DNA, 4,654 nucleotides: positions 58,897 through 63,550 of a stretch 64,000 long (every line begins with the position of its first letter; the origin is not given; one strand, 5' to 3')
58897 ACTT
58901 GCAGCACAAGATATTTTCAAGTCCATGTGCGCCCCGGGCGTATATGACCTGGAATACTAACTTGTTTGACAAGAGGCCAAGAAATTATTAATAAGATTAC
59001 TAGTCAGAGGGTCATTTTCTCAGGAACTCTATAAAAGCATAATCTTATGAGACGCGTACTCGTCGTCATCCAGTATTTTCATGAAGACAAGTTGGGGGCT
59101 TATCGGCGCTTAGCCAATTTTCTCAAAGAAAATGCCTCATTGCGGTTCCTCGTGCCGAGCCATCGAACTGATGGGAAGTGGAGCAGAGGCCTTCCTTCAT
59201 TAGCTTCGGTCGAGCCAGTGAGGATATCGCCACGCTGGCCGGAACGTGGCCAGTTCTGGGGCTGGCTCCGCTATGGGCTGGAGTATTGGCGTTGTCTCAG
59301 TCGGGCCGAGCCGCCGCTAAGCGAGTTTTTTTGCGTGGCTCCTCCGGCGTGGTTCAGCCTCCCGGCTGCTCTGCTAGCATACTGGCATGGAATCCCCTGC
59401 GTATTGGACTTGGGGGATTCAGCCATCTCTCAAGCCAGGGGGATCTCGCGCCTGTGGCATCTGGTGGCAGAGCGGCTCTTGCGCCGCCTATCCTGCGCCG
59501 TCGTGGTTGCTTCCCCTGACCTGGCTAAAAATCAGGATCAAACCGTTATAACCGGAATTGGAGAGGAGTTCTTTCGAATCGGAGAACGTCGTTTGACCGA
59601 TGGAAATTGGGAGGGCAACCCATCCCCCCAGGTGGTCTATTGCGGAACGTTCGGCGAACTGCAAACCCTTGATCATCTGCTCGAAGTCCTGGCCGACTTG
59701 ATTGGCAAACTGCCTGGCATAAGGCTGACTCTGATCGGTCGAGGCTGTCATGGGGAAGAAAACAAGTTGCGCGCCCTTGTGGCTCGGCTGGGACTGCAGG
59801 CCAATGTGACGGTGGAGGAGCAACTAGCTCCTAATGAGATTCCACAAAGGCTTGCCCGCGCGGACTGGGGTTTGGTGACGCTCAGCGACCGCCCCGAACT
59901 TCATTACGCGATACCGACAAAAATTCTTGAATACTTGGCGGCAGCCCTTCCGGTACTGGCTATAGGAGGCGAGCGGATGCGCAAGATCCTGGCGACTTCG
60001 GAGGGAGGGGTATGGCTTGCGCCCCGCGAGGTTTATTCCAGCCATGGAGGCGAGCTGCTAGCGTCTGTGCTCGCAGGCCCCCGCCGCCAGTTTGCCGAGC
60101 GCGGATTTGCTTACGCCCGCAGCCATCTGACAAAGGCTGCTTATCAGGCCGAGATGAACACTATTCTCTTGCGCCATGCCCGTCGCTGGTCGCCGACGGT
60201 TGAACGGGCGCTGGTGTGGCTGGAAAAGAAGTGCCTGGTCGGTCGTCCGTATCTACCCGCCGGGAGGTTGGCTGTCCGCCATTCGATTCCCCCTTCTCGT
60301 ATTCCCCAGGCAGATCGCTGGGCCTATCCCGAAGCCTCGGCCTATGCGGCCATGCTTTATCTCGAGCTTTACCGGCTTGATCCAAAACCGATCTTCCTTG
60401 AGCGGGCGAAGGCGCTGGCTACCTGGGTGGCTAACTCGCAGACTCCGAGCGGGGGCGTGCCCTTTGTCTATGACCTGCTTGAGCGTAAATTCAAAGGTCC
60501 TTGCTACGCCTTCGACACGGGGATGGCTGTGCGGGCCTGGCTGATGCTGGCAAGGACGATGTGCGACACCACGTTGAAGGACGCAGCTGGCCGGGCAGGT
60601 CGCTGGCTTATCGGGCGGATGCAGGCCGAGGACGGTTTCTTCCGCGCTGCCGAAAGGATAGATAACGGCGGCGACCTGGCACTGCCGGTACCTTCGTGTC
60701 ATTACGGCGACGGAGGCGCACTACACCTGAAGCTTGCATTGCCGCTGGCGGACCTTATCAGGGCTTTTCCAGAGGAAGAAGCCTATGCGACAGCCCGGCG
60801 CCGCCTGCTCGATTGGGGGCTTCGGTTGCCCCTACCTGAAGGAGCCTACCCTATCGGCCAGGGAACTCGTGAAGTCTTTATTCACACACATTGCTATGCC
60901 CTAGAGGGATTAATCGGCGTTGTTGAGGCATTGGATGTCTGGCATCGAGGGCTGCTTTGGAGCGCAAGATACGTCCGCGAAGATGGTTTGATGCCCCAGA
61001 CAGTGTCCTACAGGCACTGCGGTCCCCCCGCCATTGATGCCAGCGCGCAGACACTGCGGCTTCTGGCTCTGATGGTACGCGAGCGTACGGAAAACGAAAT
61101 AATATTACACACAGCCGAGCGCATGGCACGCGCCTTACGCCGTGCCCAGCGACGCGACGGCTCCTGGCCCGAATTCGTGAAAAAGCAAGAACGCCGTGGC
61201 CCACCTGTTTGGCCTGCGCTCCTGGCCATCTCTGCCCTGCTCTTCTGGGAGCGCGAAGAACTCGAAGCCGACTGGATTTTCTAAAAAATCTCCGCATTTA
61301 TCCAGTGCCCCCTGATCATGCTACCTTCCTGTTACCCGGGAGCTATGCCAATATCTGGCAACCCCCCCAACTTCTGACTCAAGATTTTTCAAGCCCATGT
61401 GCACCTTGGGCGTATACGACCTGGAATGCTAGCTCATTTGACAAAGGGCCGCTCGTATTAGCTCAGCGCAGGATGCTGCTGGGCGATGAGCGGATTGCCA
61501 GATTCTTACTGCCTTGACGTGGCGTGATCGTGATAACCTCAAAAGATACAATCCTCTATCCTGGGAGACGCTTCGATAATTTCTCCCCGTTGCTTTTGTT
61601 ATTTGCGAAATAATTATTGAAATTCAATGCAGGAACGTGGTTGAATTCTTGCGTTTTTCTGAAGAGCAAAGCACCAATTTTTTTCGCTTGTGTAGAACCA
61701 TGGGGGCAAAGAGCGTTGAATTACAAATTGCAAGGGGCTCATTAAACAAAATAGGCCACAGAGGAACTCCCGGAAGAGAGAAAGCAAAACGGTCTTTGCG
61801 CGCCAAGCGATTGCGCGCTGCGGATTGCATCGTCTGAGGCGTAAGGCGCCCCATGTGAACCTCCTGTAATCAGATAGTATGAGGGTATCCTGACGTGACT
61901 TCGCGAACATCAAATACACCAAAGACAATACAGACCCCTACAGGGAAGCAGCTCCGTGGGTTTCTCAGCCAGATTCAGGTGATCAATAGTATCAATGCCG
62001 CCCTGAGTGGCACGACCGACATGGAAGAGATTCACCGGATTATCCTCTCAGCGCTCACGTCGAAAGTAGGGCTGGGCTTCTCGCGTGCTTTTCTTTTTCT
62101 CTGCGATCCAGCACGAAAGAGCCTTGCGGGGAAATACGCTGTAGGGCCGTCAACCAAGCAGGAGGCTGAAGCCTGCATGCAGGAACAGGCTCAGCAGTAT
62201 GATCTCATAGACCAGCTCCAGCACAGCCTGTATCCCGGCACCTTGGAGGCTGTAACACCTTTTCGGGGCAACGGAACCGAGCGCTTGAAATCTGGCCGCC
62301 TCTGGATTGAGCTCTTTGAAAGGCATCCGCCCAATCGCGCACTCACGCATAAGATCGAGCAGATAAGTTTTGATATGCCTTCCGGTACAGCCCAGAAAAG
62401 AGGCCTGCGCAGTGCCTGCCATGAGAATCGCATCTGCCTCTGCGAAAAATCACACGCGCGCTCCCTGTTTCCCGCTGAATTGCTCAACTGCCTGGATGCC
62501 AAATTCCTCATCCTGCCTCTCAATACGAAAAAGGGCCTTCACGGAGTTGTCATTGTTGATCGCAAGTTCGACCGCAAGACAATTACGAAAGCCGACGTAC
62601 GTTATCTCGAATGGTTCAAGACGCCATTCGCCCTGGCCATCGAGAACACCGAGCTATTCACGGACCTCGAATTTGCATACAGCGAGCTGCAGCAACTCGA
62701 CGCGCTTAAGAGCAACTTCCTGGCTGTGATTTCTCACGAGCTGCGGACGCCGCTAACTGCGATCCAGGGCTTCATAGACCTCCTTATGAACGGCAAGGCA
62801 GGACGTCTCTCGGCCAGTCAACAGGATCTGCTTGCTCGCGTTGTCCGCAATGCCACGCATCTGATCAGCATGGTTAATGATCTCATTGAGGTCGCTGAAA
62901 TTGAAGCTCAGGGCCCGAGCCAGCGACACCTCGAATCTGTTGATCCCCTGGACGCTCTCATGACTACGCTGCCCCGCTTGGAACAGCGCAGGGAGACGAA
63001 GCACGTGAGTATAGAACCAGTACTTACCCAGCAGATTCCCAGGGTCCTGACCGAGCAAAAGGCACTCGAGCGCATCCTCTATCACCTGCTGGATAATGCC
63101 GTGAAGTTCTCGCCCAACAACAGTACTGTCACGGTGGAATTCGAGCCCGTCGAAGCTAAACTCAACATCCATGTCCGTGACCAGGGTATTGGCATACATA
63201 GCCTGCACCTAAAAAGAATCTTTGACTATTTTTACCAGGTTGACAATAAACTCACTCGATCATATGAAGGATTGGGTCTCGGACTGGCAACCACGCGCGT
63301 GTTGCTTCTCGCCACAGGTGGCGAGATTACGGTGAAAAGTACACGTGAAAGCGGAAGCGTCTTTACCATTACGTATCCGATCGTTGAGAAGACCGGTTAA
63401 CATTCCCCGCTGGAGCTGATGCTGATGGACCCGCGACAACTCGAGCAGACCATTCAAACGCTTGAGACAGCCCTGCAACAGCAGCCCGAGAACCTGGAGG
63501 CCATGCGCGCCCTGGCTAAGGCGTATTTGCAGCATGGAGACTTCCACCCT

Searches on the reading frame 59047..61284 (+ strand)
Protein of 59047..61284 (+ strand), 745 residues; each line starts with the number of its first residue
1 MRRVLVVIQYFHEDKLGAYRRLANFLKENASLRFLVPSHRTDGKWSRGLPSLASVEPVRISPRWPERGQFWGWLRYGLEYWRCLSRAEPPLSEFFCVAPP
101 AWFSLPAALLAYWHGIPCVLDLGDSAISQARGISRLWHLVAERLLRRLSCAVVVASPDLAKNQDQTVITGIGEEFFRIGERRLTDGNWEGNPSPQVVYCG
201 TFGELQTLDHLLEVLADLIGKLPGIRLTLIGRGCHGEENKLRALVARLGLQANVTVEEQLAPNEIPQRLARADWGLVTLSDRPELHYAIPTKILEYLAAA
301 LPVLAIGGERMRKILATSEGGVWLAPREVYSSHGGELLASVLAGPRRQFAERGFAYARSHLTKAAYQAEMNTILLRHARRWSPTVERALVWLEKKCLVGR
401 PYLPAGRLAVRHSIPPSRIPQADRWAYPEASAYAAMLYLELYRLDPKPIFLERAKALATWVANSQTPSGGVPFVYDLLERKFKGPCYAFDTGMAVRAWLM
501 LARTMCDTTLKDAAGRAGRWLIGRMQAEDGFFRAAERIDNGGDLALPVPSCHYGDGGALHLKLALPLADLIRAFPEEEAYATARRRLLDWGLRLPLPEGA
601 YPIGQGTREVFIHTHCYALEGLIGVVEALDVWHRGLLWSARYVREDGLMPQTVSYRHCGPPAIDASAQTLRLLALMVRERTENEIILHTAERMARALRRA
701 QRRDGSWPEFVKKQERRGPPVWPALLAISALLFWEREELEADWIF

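Call 30: search_protein_families(library=pfam, proteins=[window:59047-61284:+], max_evalue=0.00001)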
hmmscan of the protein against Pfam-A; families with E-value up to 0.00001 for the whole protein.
window:59047-61284:+ (745 aa): 2 families
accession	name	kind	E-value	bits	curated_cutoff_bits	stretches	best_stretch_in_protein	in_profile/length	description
PF13692.12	Glyco_trans_1_4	-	2e-11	44.7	27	1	194-327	2-127/142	Glycosyl transferases group 1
PF00534.26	Glycos_transf_1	-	3.7e-10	40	26.4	1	193-329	15-145/172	Glycosyl transferases group 1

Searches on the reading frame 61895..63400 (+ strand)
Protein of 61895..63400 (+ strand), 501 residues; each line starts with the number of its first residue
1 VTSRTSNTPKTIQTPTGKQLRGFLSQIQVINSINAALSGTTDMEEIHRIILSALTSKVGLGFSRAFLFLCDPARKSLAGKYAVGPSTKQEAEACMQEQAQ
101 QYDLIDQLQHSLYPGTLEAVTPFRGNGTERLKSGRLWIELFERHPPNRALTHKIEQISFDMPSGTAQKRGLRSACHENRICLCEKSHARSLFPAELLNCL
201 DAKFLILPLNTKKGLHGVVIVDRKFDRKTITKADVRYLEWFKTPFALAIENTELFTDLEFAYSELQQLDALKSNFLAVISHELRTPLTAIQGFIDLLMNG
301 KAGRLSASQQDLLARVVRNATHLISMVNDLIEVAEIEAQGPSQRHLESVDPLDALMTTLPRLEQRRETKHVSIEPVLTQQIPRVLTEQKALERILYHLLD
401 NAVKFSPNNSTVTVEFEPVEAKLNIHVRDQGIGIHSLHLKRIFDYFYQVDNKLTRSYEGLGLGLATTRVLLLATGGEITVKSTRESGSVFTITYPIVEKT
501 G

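Call 30: search_protein_families(library=pfam, proteins=[window:61895-63400:+], max_evalue=0.00001)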
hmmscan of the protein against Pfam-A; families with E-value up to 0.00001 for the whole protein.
window:61895-63400:+ (501 aa): 2 families
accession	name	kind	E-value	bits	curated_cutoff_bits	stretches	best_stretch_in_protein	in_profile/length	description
PF02518.31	HATPase_c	-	6.1e-22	78.6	26.4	1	388-496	3-109/111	Histidine kinase-, DNA gyrase B-, and HSP90-like ATPase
PF00512.31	HisKA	-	1.3e-17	64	26.9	1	272-338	2-65/66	His Kinase A (phospho-acceptor) domain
